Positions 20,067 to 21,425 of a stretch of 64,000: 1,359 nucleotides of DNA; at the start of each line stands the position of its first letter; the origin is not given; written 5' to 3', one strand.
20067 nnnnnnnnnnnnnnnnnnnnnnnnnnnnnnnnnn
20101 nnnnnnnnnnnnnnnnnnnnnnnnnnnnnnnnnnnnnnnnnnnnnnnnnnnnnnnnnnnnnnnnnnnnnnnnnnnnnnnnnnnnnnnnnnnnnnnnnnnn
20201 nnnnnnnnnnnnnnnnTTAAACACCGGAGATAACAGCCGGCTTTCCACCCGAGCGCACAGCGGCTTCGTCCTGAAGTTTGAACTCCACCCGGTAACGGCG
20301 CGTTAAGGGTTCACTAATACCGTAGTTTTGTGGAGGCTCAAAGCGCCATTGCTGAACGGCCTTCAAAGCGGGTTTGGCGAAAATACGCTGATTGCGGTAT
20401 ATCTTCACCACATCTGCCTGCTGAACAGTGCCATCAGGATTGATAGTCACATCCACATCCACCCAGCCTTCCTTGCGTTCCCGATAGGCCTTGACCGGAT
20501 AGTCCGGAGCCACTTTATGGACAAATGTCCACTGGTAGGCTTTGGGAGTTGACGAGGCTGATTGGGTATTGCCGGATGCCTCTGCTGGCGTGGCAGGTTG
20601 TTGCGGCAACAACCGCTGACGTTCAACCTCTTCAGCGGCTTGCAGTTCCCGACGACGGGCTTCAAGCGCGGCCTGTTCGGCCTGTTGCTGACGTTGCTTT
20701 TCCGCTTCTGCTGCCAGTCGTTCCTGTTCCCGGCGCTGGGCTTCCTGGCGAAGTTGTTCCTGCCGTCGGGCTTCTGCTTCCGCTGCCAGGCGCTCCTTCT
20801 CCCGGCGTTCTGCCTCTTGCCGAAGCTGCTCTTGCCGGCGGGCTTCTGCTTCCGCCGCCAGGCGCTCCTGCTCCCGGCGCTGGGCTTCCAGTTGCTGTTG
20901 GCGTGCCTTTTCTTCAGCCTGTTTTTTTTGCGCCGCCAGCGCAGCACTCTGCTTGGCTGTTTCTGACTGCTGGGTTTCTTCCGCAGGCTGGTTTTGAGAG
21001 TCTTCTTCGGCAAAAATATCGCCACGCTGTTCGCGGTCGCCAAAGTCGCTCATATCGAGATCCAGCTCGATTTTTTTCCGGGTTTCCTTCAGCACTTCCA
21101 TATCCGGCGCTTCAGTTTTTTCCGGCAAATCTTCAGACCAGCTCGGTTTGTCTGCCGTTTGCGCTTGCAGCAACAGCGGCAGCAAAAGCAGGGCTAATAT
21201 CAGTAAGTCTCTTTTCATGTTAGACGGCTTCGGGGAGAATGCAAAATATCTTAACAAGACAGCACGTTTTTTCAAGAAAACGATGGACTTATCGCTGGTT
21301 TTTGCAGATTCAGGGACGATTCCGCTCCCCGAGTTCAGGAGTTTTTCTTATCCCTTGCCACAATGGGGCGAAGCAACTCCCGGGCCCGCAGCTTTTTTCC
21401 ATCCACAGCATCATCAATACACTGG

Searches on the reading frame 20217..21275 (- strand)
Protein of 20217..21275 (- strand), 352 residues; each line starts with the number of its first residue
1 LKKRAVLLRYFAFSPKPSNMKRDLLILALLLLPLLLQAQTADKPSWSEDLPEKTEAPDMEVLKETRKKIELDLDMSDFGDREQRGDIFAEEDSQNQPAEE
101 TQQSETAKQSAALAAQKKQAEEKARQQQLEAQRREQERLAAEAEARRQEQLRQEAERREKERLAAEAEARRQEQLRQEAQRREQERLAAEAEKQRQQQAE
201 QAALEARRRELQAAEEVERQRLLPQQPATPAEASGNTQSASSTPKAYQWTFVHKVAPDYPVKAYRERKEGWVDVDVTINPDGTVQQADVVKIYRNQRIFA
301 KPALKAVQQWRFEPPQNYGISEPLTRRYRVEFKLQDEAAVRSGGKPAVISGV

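Call 26: search_protein_families(library=ncbifam, proteins=[window:20217-21275:-], max_evalue=0.001)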
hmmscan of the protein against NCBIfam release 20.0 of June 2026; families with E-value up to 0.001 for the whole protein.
window:20217-21275:- (352 aa): 8 families
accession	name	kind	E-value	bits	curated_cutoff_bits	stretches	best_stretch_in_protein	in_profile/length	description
TIGR01352.1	tonB_Cterm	subfamily_domain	1.7e-13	50.7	27.1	1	257-334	1-75/76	TonB family protein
TIGR02794.1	tolA_full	equivalog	7.8e-13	48.4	59.45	1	86-317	80-345/362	cell envelope integrity protein TolA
NF038079.1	TonB_sider_MxcH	equivalog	8.7e-09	34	925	1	252-339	5-90/792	TonB-dependent siderophore myxochelin receptor MxcH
NF008081.0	PRK10819.1-2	equivalog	2.9e-06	27.4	377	1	204-315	109-219/240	TonB system transport protein TonB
NF008083.0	PRK10819.1-4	equivalog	3.9e-06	27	448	1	227-316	137-219/239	TonB system transport protein TonB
NF033768.1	myxo_SS_tail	domain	5.4e-05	23.2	40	1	267-317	30-80/92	AgmX/PglI C-terminal domain-containing protein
NF008082.0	PRK10819.1-3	equivalog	7.7e-05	22.6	265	1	183-314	99-222/242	TonB system transport protein TonB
NF047760.1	LIC10042_TonB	equivalog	0.00023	21.3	100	1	258-316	86-143/156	LIC_10042 family TonB-like protein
